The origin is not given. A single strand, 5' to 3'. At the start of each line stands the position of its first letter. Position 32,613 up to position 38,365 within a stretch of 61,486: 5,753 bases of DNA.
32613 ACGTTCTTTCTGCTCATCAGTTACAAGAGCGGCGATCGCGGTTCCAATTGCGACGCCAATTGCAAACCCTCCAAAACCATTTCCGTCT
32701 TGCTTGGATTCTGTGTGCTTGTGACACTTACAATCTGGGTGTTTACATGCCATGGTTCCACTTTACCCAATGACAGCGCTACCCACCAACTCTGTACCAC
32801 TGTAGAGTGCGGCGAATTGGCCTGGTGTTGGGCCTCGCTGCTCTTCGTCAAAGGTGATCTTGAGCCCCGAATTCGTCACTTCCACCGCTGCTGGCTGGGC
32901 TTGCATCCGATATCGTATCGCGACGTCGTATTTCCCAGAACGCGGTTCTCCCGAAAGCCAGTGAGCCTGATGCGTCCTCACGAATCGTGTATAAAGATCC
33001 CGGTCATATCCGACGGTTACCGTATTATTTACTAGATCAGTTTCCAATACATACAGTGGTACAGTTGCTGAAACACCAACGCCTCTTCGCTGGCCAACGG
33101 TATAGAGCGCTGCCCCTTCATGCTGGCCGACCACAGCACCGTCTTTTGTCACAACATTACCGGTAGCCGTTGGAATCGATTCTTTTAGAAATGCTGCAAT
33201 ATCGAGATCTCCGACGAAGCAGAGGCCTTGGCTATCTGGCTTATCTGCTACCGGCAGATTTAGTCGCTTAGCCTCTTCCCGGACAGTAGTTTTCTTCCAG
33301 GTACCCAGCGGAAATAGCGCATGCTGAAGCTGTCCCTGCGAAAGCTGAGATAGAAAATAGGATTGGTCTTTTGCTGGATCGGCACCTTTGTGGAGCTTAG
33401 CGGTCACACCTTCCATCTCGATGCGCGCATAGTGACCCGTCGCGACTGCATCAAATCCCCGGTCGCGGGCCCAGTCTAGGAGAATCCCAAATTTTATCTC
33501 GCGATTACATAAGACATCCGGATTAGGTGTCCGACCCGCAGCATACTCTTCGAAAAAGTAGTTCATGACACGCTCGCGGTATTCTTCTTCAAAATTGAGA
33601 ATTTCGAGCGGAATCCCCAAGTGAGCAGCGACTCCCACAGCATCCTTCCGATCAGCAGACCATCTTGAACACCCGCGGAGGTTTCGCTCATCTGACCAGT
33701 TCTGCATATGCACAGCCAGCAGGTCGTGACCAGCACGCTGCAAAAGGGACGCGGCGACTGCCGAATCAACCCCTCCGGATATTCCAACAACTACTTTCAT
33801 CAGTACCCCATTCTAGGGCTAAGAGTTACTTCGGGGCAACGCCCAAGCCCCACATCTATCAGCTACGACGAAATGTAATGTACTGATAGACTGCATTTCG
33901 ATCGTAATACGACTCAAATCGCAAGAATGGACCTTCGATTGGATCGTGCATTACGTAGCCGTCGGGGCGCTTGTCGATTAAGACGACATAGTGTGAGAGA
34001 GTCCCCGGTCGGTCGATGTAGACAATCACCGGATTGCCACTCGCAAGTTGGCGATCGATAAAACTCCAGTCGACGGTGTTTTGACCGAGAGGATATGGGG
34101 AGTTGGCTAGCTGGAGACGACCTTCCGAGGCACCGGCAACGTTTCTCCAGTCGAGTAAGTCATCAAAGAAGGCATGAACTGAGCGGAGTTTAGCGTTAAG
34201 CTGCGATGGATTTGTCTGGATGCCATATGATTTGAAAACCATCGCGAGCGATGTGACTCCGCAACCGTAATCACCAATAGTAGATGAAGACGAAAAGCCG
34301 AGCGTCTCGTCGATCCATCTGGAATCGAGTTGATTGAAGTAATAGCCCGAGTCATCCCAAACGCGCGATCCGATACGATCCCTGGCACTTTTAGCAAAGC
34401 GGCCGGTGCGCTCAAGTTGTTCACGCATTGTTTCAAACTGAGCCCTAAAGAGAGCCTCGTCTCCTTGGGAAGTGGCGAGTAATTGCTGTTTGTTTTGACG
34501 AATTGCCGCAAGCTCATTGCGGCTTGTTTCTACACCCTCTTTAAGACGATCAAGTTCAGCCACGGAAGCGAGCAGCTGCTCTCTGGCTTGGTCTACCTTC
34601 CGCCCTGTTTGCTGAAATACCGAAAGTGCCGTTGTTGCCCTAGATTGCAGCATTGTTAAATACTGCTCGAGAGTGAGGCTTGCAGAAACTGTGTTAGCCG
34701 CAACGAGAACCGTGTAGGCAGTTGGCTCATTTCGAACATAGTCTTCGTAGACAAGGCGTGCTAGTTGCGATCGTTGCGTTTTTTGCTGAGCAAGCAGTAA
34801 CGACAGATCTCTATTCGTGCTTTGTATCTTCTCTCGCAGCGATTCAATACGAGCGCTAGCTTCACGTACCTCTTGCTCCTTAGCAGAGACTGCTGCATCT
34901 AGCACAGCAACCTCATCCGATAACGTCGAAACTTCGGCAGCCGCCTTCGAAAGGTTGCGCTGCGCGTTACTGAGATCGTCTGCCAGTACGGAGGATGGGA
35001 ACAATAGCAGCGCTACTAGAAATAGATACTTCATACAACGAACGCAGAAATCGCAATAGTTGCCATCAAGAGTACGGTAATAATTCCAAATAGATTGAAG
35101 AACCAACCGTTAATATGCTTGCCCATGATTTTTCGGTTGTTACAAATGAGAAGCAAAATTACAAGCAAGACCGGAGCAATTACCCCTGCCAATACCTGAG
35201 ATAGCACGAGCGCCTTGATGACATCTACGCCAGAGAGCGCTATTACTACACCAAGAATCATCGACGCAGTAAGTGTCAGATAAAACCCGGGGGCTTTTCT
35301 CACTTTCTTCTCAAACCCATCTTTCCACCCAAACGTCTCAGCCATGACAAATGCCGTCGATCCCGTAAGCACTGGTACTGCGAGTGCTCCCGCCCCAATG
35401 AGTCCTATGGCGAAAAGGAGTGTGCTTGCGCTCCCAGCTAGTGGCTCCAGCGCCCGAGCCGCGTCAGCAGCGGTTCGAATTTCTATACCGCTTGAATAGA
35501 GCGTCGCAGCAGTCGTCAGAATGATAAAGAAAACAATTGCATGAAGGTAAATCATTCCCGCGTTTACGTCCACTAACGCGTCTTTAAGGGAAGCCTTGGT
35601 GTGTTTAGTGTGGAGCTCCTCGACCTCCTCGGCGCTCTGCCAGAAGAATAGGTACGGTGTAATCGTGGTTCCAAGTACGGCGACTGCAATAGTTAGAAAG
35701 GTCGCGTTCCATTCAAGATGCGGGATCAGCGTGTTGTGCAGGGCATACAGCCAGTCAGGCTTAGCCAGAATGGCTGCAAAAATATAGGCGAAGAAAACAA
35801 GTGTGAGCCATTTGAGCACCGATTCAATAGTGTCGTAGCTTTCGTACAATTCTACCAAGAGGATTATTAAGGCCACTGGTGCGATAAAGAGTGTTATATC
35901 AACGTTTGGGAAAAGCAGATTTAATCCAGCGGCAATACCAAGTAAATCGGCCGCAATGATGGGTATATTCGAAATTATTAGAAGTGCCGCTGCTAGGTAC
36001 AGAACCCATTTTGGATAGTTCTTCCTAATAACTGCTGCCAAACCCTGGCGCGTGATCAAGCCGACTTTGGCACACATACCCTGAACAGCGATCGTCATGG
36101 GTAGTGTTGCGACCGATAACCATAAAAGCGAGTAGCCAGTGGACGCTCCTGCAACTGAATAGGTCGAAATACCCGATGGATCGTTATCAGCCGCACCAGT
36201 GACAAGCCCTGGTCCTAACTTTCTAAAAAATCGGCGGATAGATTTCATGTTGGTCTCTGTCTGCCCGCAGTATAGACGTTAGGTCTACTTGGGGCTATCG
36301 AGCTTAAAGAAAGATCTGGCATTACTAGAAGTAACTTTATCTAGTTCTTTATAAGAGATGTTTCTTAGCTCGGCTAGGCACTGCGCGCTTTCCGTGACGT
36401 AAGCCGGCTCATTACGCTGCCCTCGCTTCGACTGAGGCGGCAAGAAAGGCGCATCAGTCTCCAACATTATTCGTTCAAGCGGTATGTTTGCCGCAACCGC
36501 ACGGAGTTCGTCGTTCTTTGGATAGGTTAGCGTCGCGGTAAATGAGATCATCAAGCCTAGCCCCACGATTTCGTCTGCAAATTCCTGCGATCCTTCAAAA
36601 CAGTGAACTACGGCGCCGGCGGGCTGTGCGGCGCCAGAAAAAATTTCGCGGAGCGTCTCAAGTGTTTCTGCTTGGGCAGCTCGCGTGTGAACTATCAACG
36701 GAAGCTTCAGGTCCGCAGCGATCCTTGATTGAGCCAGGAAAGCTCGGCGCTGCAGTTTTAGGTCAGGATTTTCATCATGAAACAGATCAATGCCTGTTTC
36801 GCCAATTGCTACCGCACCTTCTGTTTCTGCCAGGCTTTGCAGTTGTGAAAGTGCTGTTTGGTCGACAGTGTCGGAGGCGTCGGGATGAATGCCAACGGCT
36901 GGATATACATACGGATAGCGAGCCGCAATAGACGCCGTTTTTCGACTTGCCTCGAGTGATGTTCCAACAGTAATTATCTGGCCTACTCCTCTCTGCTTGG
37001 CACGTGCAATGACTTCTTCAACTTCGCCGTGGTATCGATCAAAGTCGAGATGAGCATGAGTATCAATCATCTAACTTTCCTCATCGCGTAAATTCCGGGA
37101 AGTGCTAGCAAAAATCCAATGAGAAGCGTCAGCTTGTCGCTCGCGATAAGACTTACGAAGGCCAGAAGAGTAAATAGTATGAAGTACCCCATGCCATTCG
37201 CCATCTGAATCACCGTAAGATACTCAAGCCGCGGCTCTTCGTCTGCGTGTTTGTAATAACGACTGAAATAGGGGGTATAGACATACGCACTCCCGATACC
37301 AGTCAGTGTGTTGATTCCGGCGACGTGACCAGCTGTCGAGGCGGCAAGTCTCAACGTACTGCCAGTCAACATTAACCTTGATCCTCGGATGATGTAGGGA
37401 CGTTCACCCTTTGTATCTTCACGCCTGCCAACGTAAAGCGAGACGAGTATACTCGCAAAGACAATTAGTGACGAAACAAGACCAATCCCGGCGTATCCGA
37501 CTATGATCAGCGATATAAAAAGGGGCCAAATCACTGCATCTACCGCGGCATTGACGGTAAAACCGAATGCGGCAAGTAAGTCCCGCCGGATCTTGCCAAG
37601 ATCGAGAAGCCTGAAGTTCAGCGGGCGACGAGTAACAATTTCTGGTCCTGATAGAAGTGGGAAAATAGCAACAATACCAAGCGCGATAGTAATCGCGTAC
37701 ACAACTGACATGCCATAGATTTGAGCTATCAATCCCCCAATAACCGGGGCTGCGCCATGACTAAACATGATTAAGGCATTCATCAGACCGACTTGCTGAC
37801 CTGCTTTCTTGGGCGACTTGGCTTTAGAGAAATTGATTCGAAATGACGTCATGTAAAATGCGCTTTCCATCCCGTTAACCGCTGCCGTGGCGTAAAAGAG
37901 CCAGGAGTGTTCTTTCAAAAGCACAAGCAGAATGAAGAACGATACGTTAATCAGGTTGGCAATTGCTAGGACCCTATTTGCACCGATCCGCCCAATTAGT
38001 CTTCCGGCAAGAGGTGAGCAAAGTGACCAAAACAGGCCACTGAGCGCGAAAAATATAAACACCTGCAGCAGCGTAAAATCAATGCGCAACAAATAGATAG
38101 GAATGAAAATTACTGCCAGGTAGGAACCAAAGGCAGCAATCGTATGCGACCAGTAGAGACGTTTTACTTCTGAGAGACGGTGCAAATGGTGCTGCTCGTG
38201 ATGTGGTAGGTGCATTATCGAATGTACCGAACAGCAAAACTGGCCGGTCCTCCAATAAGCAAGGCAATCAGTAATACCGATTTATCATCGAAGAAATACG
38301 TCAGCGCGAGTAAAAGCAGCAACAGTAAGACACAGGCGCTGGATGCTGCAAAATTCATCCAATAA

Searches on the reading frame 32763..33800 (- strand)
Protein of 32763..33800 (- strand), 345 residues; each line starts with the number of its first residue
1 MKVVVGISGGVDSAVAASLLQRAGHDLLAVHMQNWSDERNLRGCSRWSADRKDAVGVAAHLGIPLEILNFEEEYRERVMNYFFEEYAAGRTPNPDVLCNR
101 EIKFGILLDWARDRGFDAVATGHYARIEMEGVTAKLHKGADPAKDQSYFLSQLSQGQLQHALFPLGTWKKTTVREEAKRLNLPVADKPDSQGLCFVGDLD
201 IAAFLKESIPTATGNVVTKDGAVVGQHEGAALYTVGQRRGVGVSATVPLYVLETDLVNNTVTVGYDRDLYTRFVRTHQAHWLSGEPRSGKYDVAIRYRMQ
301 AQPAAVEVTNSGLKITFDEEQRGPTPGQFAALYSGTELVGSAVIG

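Call 32: search_protein_families(library=pfam, proteins=[window:32763-33800:-], max_evalue=0.00001)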
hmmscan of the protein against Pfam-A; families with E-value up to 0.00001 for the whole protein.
window:32763-33800:- (345 aa): 4 families
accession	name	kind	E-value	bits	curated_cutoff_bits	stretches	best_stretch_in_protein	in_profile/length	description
PF03054.22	tRNA_Me_trans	-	1.9e-75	253.5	20.6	1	1-197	1-201/202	tRNA methyl transferase HUP domain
PF20259.3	tRNA_Me_trans_M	-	2.1e-19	69.3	27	1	203-264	2-65/66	tRNA methyl transferase PRC-barrel domain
PF20258.4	tRNA_Me_trans_C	-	1.7e-16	60.7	20.6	1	274-344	4-77/77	Aminomethyltransferase beta-barrel domain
PF02540.23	NAD_synthase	-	9.5e-08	31.9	21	1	2-75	20-86/242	NAD synthase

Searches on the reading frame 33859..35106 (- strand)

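Call 47: search_protein_families(library=pfam, proteins=[window:33859-35106:-], max_evalue=0.00001)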
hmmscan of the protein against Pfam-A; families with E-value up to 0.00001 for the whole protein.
window:33859-35106:- (415 aa): 2 families
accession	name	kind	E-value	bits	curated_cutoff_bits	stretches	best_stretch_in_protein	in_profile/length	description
PF13529.12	Peptidase_C39_2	-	4.1e-09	37.6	24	1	256-389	5-142/143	Peptidase_C39 like family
PF03412.21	Peptidase_C39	-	3.1e-06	27.5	22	0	280-393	11-109/133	Peptidase C39 family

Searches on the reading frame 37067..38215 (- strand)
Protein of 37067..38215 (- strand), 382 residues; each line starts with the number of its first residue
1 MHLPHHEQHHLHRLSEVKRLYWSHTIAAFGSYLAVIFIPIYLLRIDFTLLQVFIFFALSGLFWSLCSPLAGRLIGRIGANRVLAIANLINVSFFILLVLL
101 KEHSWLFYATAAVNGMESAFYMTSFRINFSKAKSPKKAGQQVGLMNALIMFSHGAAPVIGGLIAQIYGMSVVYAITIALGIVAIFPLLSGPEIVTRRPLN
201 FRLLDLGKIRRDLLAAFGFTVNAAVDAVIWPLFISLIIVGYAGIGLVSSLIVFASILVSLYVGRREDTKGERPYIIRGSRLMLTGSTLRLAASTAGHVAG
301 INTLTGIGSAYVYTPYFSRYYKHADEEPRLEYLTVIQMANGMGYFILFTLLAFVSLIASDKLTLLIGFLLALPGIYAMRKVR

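Call 63: search_protein_families(library=pfam, proteins=[window:37067-38215:-], max_evalue=0.0001)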
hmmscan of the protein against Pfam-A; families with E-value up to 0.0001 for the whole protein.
window:37067-38215:- (382 aa): 1 family
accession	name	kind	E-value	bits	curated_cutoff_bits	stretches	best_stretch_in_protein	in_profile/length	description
PF07690.21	MFS_1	-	3.8e-19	69.2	33.4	1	22-346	3-345/347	Major Facilitator Superfamily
